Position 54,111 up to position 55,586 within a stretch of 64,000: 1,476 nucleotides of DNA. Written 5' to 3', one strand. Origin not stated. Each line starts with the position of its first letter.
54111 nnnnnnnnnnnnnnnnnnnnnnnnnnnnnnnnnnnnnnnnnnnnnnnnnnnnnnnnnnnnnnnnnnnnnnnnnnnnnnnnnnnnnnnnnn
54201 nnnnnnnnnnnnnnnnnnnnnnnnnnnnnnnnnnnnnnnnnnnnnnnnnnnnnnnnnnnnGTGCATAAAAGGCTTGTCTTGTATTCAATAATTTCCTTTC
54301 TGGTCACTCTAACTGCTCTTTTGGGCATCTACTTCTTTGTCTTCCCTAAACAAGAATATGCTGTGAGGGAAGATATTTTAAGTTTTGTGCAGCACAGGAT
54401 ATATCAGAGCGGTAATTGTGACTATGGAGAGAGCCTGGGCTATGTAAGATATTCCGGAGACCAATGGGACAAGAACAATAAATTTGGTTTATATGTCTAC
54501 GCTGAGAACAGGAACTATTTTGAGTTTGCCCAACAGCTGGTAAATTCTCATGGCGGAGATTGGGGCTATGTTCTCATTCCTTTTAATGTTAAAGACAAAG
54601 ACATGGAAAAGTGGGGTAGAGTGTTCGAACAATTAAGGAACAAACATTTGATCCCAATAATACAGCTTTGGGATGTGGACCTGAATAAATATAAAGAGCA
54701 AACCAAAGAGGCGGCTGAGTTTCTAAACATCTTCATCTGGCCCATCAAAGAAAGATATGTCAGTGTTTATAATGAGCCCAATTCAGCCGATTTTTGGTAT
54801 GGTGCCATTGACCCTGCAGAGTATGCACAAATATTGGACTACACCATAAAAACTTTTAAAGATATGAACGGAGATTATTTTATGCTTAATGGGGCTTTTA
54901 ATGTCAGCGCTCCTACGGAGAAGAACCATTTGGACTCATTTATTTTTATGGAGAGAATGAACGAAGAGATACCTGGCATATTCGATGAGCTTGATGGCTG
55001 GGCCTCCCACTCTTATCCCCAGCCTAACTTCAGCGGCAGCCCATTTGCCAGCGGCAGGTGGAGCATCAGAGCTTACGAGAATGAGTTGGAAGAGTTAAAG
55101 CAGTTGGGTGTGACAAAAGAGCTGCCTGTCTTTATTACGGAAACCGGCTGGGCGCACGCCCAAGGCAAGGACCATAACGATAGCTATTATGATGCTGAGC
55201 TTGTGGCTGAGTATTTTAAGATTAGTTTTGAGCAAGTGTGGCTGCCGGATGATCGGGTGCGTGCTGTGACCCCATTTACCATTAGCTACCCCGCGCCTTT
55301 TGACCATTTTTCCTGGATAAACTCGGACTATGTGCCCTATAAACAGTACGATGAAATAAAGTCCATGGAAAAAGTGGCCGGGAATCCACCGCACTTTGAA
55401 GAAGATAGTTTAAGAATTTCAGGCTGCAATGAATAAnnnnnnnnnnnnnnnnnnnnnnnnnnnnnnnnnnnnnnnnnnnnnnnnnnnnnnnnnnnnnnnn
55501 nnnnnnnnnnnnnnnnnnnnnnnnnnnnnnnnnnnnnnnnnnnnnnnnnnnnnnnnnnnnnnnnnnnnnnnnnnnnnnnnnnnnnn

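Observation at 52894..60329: tRNA-bounded island of cell-surface glycan-remodelling genes (GH18, GH5-like, Wzx, Wzy/ligase-like, Ig-like protein, GalU)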

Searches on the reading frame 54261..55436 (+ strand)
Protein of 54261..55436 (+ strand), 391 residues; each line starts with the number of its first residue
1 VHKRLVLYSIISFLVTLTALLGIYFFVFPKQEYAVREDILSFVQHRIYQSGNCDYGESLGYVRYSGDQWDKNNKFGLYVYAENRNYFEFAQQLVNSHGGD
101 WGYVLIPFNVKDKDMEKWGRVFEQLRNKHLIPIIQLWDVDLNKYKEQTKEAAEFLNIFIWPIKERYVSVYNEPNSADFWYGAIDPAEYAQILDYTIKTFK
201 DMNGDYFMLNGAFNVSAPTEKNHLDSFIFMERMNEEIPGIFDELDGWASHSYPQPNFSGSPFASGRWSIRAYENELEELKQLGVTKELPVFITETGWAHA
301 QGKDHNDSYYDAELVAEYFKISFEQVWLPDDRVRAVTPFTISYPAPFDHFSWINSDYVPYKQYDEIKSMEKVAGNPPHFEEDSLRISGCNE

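Call 5: search_protein_families(library=pfam, proteins=[window:54261-55436:+], max_evalue=0.01)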
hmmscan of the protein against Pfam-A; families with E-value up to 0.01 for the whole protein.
window:54261-55436:+ (391 aa): 1 family
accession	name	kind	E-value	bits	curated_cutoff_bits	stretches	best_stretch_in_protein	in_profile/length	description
PF01229.23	Glyco_hydro_39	-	0.0052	16.1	26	1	166-316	151-292/472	Glycosyl hydrolases family 39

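Call 6: search_protein_families(library=ncbifam, proteins=[window:54261-55436:+], max_evalue=0.01)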
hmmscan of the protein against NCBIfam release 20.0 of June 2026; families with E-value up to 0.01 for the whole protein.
window:54261-55436:+ (391 aa): 0 families

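Call 19: find_homologous_proteins(query=window:54363-55436:+)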
Query window:54363-55436:+ (357 aa): 3666 proteins with E <= 0.001 among 4381 candidates; the best 120 are listed.
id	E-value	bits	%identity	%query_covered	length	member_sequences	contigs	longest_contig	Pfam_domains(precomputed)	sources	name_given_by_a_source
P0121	1.7e-248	842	100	100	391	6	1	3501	-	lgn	-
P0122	4.7e-196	669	77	100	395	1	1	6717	-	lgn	-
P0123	2.0e-189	647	73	100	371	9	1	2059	-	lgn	-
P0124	4.9e-188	643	73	100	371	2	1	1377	-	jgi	jgi:hypothetical protein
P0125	2.5e-178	611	72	99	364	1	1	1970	-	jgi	jgi:hypothetical protein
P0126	1.8e-175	602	71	99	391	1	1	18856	-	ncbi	-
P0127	3.2e-175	601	69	99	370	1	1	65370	-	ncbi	ncbi:hypothetical protein ACFLZK_01250 [Patescibacteria group bacterium]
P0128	6.1e-174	597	68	100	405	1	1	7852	-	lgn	-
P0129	3.3e-173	594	69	99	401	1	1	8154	-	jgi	-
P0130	2.8e-172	591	69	99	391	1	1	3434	-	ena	-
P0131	1.1e-170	586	69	99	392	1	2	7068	-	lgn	-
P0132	1.5e-166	572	66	99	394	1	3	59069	-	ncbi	-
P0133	1.5e-162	559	67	96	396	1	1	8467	-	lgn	-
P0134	6.1e-161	554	66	95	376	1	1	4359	-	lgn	-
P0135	5.9e-159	547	68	94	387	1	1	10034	-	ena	-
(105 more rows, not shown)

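Call 24: search_solved_structures(query=A1, max_evalue=1, show_alignments=2)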
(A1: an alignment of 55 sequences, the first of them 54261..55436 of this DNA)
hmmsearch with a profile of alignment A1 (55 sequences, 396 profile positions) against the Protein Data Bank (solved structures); distinct sequences matched with E-value up to 1: 6.
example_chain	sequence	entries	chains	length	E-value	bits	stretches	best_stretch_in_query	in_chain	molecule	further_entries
5bx9_A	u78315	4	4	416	0.064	15.3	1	172-211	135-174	PslG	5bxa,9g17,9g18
4zn2_A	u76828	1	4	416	0.064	15.3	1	172-211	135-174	PslG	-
8i0x_B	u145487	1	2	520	0.23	13.4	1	166-210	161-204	Glycoside hydrolase family 39 beta-xylosidase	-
8i0j_A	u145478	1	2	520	0.23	13.4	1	166-210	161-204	Glycoside hydrolase family 39 beta-xylosidase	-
2whj_A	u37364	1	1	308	0.28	13.2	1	253-313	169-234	BETA-MANNANASE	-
3jug_A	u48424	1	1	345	0.64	12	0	253-313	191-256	Beta-mannanase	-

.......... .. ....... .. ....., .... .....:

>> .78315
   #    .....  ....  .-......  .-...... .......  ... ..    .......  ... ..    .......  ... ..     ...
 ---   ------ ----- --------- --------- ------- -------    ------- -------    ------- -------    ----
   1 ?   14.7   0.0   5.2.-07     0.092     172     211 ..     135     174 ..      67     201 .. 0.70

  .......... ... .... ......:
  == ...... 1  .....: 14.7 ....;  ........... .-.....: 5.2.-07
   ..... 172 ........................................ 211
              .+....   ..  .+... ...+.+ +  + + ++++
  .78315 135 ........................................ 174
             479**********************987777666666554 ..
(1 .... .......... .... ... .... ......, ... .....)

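Call 30: find_related_loci(query=A1, collection=genome_contigs, flank=10000)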
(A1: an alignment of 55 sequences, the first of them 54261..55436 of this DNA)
Query A1 (391 aa) in genome_contigs; peptide patterns used: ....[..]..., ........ (x = any residue, [..] = any of these).
600 stretches matched a pattern (row limit reached: there are more); 586 encode a relative of the query (tblastn E <= 1e-3); the best 80 are kept; 80 distinct loci.
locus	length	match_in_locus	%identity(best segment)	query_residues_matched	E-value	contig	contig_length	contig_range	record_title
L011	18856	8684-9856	67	1-390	4e-180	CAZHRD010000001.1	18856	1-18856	MAG TPA_asm: uncultured Candidatus Saccharibacteria bacterium isolate binchicken_co129_933 genome assembly, contig: NODE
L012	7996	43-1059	64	52-389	8e-155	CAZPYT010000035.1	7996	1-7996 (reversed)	MAG TPA_asm: uncultured Candidatus Saccharibacteria bacterium isolate SRP319275_co4_261 genome assembly, contig: NODE_63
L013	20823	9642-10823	58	1-389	2e-153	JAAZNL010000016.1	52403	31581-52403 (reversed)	MAG: candidate division WWE3 bacterium isolate AS27yjCOA_165 30304_AS27, whole genome shotgun sequence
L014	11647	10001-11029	64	50-389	8e-152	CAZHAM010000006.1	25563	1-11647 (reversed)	MAG TPA_asm: uncultured Candidatus Saccharibacteria bacterium isolate SRP050083_co7_606 genome assembly, contig: NODE_14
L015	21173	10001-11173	58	7-390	2e-150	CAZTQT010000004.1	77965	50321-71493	MAG TPA_asm: uncultured Candidatus Saccharibacteria bacterium isolate binchicken_co45_572 genome assembly, contig: NODE_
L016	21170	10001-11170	59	9-391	2e-150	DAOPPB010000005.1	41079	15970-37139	MAG TPA_asm: bacterium isolate AMR_MDS_1559 NODE_1279_length_41079_cov_6.948908, whole genome shotgun sequence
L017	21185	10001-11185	57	1-389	2e-150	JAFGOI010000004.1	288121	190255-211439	MAG: Patescibacteria group bacterium isolate Zod_Metabat.613 k87_2257151, whole genome shotgun sequence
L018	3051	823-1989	57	3-391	4e-157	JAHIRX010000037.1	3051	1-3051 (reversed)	MAG: Patescibacteria group bacterium isolate MM_PC_MetaG.mb.146 MM_PC_MetaG.mb.146_k141_790080, whole genome shotgun seq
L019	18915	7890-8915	62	53-391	5e-149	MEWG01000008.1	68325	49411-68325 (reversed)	MAG: candidate division WWE3 bacterium RIFOXYD1_FULL_39_9 rifoxyd1_full_scaffold_1531, whole genome shotgun sequence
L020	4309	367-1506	58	11-389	5e-152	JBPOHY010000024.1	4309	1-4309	MAG: candidate division WWE3 bacterium isolate MAG_425 c_000000405808, whole genome shotgun sequence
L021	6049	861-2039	57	12-389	6e-149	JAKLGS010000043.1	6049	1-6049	MAG: Patescibacteria group bacterium isolate RA.bin45 RA.bin45_43, whole genome shotgun sequence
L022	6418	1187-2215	60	50-389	2e-147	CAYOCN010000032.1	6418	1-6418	MAG TPA_asm: uncultured Candidatus Saccharibacteria bacterium isolate SRP272421_co3_296 genome assembly, contig: NODE_42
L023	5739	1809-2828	63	53-389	3e-148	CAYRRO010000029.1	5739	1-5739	MAG TPA_asm: uncultured Candidatus Saccharibacteria bacterium isolate SRP294416_co1_175 genome assembly, contig: NODE_33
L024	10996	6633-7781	56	10-390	2e-147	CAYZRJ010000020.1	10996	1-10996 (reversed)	MAG TPA_asm: uncultured Candidatus Saccharibacteria bacterium isolate SRP062349_co1_296 genome assembly, contig: NODE_11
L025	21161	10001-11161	56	6-389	6e-147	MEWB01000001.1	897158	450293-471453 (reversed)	MAG: candidate division WWE3 bacterium RIFOXYC1_FULL_40_10 RIFOXYC1_FULL_WWE3_40_10_complete_curated, whole genome shotg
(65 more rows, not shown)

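Call 32: predict_structure(alignment_id=A1)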
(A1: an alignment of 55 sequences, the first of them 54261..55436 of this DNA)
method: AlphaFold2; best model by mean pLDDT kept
length: 391 residues; sequences in the alignment: 55
mean_pLDDT: 90.3   pTM: 0.82
mean pLDDT of the five models: 90.3, 90.0, 89.9, 89.1, 88.3
residues with pLDDT >= 90: 291; 70-90: 64; 50-70: 27; < 50: 9
segments of 3 or more residues with pLDDT < 50: 30-37
pLDDT, mean of each block of 10 residues (from residue 1): 84 95 80 45 57 65 85 97 96 97 98 97 97 96 96 97 96 85 93 98 98 91 95 98 97 83 92 97 98 93 90 96 97 95 92 94 97 95 73 49
secondary structure, 60 per line:
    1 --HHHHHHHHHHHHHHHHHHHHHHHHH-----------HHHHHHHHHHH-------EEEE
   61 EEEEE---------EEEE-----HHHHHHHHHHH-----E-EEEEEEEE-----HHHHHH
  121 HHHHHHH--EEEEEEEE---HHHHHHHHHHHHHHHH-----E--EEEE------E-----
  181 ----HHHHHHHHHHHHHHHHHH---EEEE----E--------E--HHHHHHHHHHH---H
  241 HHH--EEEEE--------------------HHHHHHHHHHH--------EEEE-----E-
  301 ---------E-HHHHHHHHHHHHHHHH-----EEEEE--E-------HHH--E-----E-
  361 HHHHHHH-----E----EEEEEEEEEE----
elements in order: H3-27 H39-49 E57-65 E75-78 H84-94 E102-109 H115-127 E130-137 H141-156 E165-168 H185-202 E206-209 H226-236 H240-243 E246-250 H271-281 E290-293 H312-327 E333-337 H361-367 E378-387

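Call 35: fold_search(model_id=the predicted structure, library=pdb)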
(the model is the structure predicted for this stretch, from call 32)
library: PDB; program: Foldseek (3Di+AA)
matches with E <= 10: 1672; with E <= 0.001: 336
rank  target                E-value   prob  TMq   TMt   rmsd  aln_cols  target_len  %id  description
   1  5bx9                  1.4e-12  1.00  0.55  0.52   4.4       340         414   14  Structure of PslG from Pseudomonas aeruginosa (released 2015-10-07)
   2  9g17_A                1.6e-12  1.00  0.55  0.52   4.4       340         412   13  Structure of PslG with a covalently- bound pentasaccharide (released 2025-03-05)
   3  4zn2_A                4.1e-11  1.00  0.56  0.53   5.1       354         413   13  Glycosyl hydrolase from Pseudomonas aeruginosa (released 2016-01-06)
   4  7pr9_A                3.5e-10  1.00  0.48  0.44  14.3       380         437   11  Crystal structure of Burkholderia pseudomallei heparanase in complex with covalent inhibitor VL166 (released 2022-08-03)
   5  7pr9_B                5.1e-10  1.00  0.48  0.44  13.0       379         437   11  Crystal structure of Burkholderia pseudomallei heparanase in complex with covalent inhibitor VL166 (released 2022-08-03)
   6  5bwi_B                8.9e-10  1.00  0.50  0.45  12.8       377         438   11  Crystallographic structure of a bacterial heparanase (released 2015-10-28)
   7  8i0j_A                1.2e-09  1.00  0.53  0.43   5.9       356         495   15  JB13GH39P28 mutant-D41G (released 2024-04-24)
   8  4qaw_E                1.5e-09  1.00  0.48  0.37   8.4       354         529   12  Structure of modular Xyn30D from Paenibacillus barcinonensis (released 2014-10-08)
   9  4qaw_A                2.5e-09  1.00  0.49  0.37   8.2       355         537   12  Structure of modular Xyn30D from Paenibacillus barcinonensis (released 2014-10-08)
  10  6uaw_A                2.7e-09  1.00  0.47  0.66   5.8       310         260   14  Crystal structure of a GH128 (subgroup II) endo-beta-1,3-glucanase from Pseudomonas viridiflava (PvGH128_II) in comple (released 2020-05-20)
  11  5bwi_A                3.2e-09  1.00  0.48  0.43  14.6       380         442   10  Crystallographic structure of a bacterial heparanase (released 2015-10-28)
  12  4qaw_H                4.7e-09  1.00  0.49  0.38   8.3       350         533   12  Structure of modular Xyn30D from Paenibacillus barcinonensis (released 2014-10-08)
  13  4qaw_B                5.0e-09  1.00  0.48  0.37   8.3       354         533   13  Structure of modular Xyn30D from Paenibacillus barcinonensis (released 2014-10-08)
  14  8geo                  1.3e-08  1.00  0.46  0.33   6.6       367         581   12  E. eligens beta-glucuronidase bound to 3-OH-desloratidine-glucuronide (released 2024-03-20)
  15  4qaw_C                1.6e-08  1.00  0.48  0.37   8.2       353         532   12  Structure of modular Xyn30D from Paenibacillus barcinonensis (released 2014-10-08)
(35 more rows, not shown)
